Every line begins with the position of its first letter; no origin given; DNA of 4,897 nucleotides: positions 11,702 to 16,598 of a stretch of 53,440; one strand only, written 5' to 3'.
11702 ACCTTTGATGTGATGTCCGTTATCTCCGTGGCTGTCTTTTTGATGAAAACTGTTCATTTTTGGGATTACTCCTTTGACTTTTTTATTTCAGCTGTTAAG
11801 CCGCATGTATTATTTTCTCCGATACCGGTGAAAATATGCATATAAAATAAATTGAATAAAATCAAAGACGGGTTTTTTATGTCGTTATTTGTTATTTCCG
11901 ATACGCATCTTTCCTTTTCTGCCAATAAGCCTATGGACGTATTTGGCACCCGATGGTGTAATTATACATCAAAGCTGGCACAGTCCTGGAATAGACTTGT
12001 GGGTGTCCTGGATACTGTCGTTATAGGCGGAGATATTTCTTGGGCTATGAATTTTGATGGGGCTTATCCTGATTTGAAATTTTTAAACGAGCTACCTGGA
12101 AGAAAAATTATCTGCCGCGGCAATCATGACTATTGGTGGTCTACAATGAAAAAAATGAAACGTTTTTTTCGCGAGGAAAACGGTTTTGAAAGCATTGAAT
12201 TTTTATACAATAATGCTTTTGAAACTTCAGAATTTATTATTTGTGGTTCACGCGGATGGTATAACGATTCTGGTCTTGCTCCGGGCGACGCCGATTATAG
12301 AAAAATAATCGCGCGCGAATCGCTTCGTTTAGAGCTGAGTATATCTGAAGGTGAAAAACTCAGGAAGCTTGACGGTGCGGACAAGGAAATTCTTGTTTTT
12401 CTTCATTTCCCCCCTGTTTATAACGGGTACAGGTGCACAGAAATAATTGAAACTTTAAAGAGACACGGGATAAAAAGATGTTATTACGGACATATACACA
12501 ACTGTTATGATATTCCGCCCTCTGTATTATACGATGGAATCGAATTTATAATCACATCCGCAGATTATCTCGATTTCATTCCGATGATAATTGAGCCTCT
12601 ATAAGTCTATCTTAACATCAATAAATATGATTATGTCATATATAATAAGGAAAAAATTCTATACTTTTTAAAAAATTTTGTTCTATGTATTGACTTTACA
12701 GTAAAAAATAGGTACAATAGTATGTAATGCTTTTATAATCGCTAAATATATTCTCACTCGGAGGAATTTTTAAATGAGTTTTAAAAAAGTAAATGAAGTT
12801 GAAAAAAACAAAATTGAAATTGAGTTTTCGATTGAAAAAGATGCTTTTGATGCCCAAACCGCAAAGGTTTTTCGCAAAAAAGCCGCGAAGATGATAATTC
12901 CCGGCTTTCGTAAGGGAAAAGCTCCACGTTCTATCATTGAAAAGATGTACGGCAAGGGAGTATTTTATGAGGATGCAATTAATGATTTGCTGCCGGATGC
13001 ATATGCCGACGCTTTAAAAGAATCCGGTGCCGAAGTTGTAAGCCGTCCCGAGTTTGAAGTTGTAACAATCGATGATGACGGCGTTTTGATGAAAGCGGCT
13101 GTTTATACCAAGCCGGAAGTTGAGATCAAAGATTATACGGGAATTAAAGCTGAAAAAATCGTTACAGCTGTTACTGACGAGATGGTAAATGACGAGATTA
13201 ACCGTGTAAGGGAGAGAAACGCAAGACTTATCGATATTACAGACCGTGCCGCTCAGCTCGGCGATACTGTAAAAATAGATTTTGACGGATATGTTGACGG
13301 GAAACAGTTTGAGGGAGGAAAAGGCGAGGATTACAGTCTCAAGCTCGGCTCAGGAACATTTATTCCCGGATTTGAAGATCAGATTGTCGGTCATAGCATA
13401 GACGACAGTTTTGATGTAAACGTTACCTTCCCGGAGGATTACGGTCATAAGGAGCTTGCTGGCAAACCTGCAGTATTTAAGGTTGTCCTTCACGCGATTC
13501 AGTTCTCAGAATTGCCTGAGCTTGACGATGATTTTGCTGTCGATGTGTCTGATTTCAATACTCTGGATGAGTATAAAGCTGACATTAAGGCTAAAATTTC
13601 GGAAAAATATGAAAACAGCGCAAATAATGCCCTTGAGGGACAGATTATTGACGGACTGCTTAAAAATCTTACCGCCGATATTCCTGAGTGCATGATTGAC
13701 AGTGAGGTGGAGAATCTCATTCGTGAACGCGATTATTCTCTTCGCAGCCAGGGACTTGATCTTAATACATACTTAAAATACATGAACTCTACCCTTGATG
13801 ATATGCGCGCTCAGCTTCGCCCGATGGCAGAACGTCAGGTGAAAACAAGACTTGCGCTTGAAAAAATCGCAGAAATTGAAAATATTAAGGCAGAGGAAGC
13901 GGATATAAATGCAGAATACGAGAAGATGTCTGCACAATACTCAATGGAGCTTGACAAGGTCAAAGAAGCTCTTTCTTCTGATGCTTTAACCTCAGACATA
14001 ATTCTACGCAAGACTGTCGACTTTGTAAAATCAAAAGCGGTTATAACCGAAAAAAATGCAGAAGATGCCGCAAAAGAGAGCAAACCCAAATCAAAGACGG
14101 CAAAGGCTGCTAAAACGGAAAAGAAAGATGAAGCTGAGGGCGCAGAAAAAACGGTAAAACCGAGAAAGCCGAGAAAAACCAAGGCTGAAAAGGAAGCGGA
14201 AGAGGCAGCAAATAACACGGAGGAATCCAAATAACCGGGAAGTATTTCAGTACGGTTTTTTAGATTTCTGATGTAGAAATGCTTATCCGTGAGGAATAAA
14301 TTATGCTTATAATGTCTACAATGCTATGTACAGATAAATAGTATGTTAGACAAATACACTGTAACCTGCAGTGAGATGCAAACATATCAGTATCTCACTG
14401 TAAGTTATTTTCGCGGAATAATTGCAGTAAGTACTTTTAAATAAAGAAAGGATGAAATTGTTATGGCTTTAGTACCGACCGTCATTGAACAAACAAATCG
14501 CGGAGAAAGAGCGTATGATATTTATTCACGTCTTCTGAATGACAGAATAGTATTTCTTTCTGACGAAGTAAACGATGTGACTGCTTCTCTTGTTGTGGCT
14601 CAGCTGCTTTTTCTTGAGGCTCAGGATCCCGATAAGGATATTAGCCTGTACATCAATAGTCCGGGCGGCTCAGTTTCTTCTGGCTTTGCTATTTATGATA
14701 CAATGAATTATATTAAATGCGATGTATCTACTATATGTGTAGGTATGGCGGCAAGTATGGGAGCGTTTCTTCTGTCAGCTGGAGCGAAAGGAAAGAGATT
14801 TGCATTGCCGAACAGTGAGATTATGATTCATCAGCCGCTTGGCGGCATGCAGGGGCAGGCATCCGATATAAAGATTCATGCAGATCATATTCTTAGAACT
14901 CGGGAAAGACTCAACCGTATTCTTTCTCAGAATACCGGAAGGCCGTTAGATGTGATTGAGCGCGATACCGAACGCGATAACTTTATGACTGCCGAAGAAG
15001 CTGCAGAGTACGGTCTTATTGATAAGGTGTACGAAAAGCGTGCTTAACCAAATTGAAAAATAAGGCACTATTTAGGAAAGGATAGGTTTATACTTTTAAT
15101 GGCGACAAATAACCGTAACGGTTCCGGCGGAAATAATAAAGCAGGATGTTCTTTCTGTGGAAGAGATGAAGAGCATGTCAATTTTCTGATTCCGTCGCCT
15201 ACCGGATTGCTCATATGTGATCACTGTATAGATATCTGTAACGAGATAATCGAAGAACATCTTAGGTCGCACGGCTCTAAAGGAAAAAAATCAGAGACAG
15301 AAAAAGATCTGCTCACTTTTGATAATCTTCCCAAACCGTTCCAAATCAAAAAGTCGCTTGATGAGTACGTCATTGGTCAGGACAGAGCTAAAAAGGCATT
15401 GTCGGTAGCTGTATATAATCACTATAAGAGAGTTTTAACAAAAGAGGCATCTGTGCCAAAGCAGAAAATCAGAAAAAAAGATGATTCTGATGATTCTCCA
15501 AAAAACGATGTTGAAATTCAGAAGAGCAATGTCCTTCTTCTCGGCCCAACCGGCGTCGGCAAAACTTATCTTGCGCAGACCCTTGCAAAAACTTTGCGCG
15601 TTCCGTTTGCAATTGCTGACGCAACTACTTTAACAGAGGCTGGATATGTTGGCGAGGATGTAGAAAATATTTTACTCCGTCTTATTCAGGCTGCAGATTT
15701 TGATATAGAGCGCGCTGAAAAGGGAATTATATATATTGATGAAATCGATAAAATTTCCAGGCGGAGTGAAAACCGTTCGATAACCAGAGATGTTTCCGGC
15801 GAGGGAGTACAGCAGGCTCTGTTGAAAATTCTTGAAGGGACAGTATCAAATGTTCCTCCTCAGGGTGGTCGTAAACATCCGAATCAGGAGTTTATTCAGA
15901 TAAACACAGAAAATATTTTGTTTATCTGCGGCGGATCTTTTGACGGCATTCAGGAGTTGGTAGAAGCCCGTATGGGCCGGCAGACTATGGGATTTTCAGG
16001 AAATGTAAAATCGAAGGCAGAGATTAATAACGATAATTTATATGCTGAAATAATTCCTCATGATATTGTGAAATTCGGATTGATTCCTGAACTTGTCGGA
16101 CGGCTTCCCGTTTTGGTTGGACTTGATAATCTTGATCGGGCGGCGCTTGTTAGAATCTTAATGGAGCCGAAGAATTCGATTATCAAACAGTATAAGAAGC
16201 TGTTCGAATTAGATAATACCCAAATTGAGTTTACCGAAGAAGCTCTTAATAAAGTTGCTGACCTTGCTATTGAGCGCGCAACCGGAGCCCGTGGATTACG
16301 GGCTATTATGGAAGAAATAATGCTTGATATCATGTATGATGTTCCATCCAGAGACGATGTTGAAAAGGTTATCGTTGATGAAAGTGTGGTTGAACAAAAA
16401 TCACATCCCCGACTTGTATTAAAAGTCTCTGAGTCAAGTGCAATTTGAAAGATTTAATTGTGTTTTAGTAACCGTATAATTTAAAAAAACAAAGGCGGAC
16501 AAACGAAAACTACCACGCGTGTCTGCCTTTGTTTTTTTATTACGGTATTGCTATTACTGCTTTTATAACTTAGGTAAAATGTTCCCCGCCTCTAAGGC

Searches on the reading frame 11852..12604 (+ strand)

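Call 38: search_protein_families(library=pfam, proteins=[window:11852-12604:+], max_evalue=0.00001)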
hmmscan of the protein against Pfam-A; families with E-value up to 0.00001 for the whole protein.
window:11852-12604:+ (250 aa): 1 family
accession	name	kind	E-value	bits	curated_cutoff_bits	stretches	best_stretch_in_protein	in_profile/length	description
PF00149.33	Metallophos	-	5.1e-12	47.1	21.5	1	10-217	1-190/191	Calcineurin-like phosphoesterase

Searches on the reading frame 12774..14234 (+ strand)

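Call 38: search_protein_families(library=pfam, proteins=[window:12774-14234:+], max_evalue=0.00001)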
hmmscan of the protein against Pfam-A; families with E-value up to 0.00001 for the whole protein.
window:12774-14234:+ (486 aa): 3 families
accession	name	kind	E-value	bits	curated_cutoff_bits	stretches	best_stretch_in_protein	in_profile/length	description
PF05698.19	Trigger_C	-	3.1e-39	135.1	22.7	1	263-419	1-161/162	Bacterial trigger factor protein (TF) C-terminus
PF05697.18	Trigger_N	-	9.9e-39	133.3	22.2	1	5-144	4-143/144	Bacterial trigger factor protein (TF)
PF00254.34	FKBP_C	-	3.3e-18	66.2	21.1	1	158-239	3-93/94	FKBP-type peptidyl-prolyl cis-trans isomerase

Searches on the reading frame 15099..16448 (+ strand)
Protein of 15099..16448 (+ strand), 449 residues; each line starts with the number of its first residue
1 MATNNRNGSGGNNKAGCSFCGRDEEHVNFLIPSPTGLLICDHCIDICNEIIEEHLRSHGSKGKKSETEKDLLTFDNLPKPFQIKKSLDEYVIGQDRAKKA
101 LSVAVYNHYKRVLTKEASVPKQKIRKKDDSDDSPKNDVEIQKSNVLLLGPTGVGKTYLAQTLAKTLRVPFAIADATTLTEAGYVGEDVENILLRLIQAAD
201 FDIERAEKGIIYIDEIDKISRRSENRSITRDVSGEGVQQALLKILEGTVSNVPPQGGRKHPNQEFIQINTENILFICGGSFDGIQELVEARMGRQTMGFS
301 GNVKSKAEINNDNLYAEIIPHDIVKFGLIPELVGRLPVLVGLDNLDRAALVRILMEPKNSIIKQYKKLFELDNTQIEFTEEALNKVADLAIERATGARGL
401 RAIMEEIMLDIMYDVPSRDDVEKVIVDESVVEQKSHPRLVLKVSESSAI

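Call 12: search_protein_families(library=pfam, proteins=[window:15099-16448:+])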
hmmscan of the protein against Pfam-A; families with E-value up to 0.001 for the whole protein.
window:15099-16448:+ (449 aa): 14 families
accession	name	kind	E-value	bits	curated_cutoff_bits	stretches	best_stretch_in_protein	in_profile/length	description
PF07724.20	AAA_2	-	1.5e-32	113.4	27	1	142-338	3-165/166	AAA domain (Cdc48 subfamily)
PF00004.35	AAA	-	2.1e-16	61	21.2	1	145-277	1-106/131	ATPase family associated with various cellular activities (AAA)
PF06689.19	zf-C4_ClpX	-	2.1e-14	53.6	27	1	17-53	3-39/39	ClpX C4-type zinc finger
PF10431.15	ClpB_D2-small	-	4.4e-10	39.9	21.9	1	345-423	1-75/81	C-terminal, D2-small domain, of ClpB protein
PF07728.20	AAA_5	-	6.9e-07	29.8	22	1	144-221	1-80/139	AAA domain (dynein-related subfamily)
PF05496.18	RuvB_N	-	2.6e-06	27.7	27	1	143-224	34-101/159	Holliday junction DNA helicase RuvB P-loop domain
PF13173.12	AAA_14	-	4.3e-05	24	27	1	143-221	3-76/129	AAA domain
PF01078.27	Mg_chelatase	-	4.8e-05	23.3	20.3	0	143-166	23-46/207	Magnesium chelatase, subunit ChlI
PF01695.23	IstB_IS21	-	0.00011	22.2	24.1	1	141-164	91-114/238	IstB-like ATP binding protein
PF13401.12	AAA_22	-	0.00013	22.7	27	0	142-219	5-96/130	AAA domain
PF00158.32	Sigma54_activat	-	0.00014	22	20.2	0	139-164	19-44/168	Sigma-54 interaction domain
PF14532.12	Sigma54_activ_2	-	0.00022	21.9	25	1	138-222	17-84/138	Sigma-54 interaction domain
PF00493.29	MCM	-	0.00024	20.7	23.3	0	140-223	55-137/224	MCM P-loop domain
PF13191.12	AAA_16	-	0.00052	21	32.6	0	143-169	25-51/167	AAA ATPase domain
